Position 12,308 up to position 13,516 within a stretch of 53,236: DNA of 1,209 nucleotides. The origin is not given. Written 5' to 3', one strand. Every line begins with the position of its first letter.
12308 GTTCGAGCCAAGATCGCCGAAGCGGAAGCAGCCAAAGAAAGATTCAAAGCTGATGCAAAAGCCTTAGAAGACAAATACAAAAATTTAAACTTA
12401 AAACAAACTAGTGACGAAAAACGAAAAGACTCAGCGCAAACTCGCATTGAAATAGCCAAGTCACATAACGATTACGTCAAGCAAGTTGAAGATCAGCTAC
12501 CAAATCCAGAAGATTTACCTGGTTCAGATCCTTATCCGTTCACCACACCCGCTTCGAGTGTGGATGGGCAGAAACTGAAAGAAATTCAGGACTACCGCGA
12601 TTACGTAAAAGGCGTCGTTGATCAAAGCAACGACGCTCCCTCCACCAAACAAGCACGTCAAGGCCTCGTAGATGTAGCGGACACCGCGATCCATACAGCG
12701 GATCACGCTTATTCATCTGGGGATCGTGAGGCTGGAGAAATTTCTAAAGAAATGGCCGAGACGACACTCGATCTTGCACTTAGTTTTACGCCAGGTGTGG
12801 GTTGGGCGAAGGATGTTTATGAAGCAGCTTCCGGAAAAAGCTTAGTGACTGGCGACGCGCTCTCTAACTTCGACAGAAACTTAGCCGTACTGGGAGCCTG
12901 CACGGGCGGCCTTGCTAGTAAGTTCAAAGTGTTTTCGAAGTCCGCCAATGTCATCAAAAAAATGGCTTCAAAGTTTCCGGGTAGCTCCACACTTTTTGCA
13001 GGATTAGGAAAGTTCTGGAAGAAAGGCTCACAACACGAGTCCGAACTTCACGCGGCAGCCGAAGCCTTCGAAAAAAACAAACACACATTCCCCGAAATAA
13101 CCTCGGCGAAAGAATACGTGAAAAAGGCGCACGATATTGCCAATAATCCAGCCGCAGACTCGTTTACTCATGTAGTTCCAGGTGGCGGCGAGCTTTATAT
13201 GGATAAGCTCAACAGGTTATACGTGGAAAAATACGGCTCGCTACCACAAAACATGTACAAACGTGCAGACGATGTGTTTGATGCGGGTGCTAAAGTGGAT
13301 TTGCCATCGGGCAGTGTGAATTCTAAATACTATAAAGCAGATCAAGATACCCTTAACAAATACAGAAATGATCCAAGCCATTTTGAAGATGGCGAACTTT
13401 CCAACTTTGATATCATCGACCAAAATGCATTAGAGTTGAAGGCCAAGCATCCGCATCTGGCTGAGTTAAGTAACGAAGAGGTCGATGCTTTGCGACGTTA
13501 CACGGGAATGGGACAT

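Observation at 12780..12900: Pre-toxin TG-like domain upstream of the ART module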

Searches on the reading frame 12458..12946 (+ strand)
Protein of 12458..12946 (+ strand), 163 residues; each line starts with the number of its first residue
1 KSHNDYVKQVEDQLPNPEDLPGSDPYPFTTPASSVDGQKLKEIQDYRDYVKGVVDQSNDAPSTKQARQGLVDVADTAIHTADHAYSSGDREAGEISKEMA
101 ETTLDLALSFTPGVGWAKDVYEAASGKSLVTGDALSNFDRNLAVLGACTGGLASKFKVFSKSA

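Call 31: find_related_loci(query=A3, collection=genome_contigs, flank=8000)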
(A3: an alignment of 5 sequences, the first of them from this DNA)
Query A3 (163 aa) in genome_contigs; peptide patterns used: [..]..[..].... (x = any residue, [..] = any of these).
13 stretches matched a pattern; 2 encode a relative of the query (tblastn E <= 1e-3); 2 distinct loci.
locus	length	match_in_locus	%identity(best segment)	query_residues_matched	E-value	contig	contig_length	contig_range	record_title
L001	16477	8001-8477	37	3-162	1e-31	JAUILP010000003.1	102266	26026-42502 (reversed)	MAG: Oligoflexia bacterium isolate Co_bin.49 NODE_1954_length_102266_cov_2.864293, whole genome shotgun sequence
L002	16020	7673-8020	39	38-157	4e-23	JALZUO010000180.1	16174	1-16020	MAG: Oligoflexales bacterium isolate g2_MAG_00001 g2_MAG_00001_000000000180, whole genome shotgun sequence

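Call 33: find_related_loci(query=A3, collection=metagenome_contigs, flank=8000)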
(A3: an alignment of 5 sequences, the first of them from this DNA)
Query A3 (163 aa) in metagenome_contigs; peptide patterns used: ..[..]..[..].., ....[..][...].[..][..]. (x = any residue, [..] = any of these).
101 stretches matched a pattern; 4 encode a relative of the query (tblastn E <= 1e-3); 4 distinct loci.
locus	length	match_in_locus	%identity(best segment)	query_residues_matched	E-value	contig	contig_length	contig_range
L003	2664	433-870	36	1-149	9e-29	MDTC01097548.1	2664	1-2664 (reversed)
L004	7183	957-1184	49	87-162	8e-21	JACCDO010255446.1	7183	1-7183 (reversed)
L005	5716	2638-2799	57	98-151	1e-17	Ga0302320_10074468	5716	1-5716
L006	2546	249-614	31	42-163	3e-16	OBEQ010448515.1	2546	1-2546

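Call 37: find_homologous_proteins(query=A2, max_evalue=0.00001)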
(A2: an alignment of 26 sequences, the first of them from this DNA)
Query A2 (26 sequences) (163 aa, profile of the alignment): 6 proteins with E <= 0.00001 among 5471 candidates.
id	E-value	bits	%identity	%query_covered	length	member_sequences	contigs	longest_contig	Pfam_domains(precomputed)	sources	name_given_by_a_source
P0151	5.9e-30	122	40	58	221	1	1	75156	PF11429.13,PF14449.12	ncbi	-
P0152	4.8e-25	106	37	68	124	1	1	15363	PF14449.12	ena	-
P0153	3.7e-17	81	45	26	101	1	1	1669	PF14449.12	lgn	-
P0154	1.8e-14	72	62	28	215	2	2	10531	PF14449.12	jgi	jgi:hypothetical protein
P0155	1.8e-14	72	62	28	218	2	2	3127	PF14449.12,PF14436.12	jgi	jgi:filamentous hemagglutinin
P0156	1.7e-10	59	35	48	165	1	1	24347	-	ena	-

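Call 74: search_protein_families(library=pfam, proteins=[L001:7419-8990:+, L002:6974-8659:+, L003:1-1341:+, L004:3-1802:+, L005:1801-3363:+, L001:8990-9325:+, L003:1357-1716:+, L004:1809-2186:+, L005:3339-3695:+], max_evalue=0.01)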
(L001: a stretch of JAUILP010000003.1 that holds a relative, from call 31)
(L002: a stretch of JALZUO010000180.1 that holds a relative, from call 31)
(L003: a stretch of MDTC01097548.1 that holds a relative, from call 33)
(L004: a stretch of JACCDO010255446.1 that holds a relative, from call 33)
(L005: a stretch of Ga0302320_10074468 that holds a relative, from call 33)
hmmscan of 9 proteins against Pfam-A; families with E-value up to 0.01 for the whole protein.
L001:7419-8990:+ (524 aa): 1 family
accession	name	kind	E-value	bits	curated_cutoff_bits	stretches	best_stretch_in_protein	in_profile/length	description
PF14449.11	PT-TG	-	4.1e-16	59.1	23.5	1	293-351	3-61/68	Pre-toxin TG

L002:6974-8659:+ (562 aa): 2 families
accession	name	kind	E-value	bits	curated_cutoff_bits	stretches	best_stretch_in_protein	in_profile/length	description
PF14449.11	PT-TG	-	3.9e-11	43.2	23.5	1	294-354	2-62/68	Pre-toxin TG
PF14436.11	EndoU_bacteria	-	0.00083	20.2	25.3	1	407-558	5-127/129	Bacterial EndoU nuclease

L003:1-1341:+ (447 aa): 1 family
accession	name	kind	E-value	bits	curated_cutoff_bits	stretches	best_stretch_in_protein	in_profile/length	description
PF14449.11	PT-TG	-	3.8e-15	56.1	23.5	1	243-304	3-67/68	Pre-toxin TG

L004:3-1802:+ (600 aa): 2 families
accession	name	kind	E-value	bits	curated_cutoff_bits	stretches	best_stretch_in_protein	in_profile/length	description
PF14449.11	PT-TG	-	2.3e-12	47.1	23.5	1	336-393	5-66/68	Pre-toxin TG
PF14436.11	EndoU_bacteria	-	0.0079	17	25.3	0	477-598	15-126/129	Bacterial EndoU nuclease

L005:1801-3363:+ (521 aa): 1 family
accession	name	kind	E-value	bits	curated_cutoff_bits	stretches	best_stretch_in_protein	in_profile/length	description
PF14449.11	PT-TG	-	4.1e-09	36.7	23.5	1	284-339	3-58/68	Pre-toxin TG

L001:8990-9325:+ (112 aa): 0 families

L003:1357-1716:+ (120 aa): 1 family
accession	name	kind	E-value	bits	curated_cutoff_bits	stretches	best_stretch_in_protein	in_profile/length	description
PF15586.11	Imm8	-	1.2e-27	96.7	27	1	3-114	1-113/114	Immunity protein 8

L004:1809-2186:+ (126 aa): 1 family
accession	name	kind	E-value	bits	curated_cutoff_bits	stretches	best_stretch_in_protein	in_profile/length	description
PF18624.6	CdiI_4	-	0.00087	20.1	25.9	1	21-113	9-101/103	CDI immunity protein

L005:3339-3695:+ (119 aa): 0 families

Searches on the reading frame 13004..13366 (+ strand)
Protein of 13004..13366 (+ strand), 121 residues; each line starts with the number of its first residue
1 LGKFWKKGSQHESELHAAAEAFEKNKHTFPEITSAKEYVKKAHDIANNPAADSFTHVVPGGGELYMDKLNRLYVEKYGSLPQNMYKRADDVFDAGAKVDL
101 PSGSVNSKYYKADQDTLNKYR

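Call 54: predict_structure(alignment_id=A4)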
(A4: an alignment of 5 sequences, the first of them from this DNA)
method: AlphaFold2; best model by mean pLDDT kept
length: 121 residues; sequences in the alignment: 5
mean_pLDDT: 69.1   pTM: 0.60
mean pLDDT of the five models: 69.1, 66.1, 65.7, 64.1, 47.1
residues with pLDDT >= 90: 0; 70-90: 70; 50-70: 37; < 50: 14
segments of 3 or more residues with pLDDT < 50: 1-8, 119-121
pLDDT, mean of each block of 10 residues (from residue 1): 42 69 82 85 82 76 77 78 74 58 57 50 48
secondary structure, 60 per line:
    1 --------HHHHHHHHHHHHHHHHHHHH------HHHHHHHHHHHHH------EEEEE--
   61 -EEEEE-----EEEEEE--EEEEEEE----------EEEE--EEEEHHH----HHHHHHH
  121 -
elements in order: H9-28 H35-47 E54-58 E62-66 E72-77 E80-86 E97-100 E103-106 H114-120

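Call 56: fold_search(model_id=the predicted structure, library=pdb)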
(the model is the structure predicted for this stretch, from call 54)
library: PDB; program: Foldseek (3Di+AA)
matches with E <= 10: 409; with E <= 0.001: 1
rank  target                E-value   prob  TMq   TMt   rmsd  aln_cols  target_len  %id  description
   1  8ey4_A                4.4e-07  1.00  0.56  0.76   1.5        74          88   30  Contact-dependent growth inhibition toxin-immunity protein complex from E. coli O32:H37 (released 2023-11-08)
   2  1tfo_A                2.9e-01  0.84  0.43  0.49   4.1        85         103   12  Ribonuclease from Escherichia coli complexed with its inhibitor protein (released 2005-03-01)
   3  2vhj_A                4.0e-01  0.06  0.16  0.08  18.5       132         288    9  P4 PROTEIN FROM BACTERIOPHAGE PHI12 S252A mutant in complex with ADP (released 2007-12-04)
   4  5znm_A                4.8e-01  0.77  0.46  0.18   3.4        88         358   10  Colicin D Central Domain and C-terminal tRNase domain (released 2018-08-29)
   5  5znm_B                4.8e-01  0.60  0.39  0.16   4.4        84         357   12  Colicin D Central Domain and C-terminal tRNase domain (released 2018-08-29)
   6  1v74_A                5.8e-01  0.60  0.42  0.46   4.2        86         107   12  Structure of the E. coli colicin D bound to its immunity protein ImmD (released 2004-03-30)
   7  4blr_A                7.4e-01  0.04  0.16  0.08  18.5       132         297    9  P4 PROTEIN FROM BACTERIOPHAGE PHI12 IN COMPLEX WITH UTP (released 2013-08-21)
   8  4blr_C                7.4e-01  0.04  0.16  0.07  18.5       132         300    9  P4 PROTEIN FROM BACTERIOPHAGE PHI12 IN COMPLEX WITH UTP (released 2013-08-21)
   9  4s37_R                7.8e-01  0.04  0.13  0.10  13.0        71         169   13  Crystal structure of R2 pyocin membrane-piercing spike (released 2016-01-27)
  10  4blt_A                8.9e-01  0.05  0.16  0.08  15.0       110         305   11  P4 PROTEIN FROM BACTERIOPHAGE PHI12 S292A MUTANT IN COMPLEX WITH AMPcPP (released 2013-08-21)
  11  2vhc_A                8.9e-01  0.04  0.16  0.08  18.5       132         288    9  P4 PROTEIN FROM BACTERIOPHAGE PHI12 N234G mutant in complex with AMPCPP and MN (released 2007-12-04)
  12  9bks                  9.4e-01  0.10  0.20  0.29   8.3        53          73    8  Crystal structure of the Human TRIP12 WWE domain (isoform 2) in complex with ADP (released 2024-07-31)
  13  1tfk_A                1.0e+00  0.47  0.41  0.49   4.2        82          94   13  Ribonuclease from Escherichia coli complexed with its inhibtor protein (released 2005-03-01)
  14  9mno_B                1.0e+00  0.06  0.20  0.13  10.3        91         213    9  Structure of the TelA-associated type VII secretion system chaperone LcpA in complex with the chaperone binding site o (released 2025-11-05)
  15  2vhu_A                1.0e+00  0.05  0.17  0.08  14.4       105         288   10  P4 PROTEIN FROM BACTERIOPHAGE PHI12 K241C mutant in complex with ADP and MgCl (released 2007-12-11)
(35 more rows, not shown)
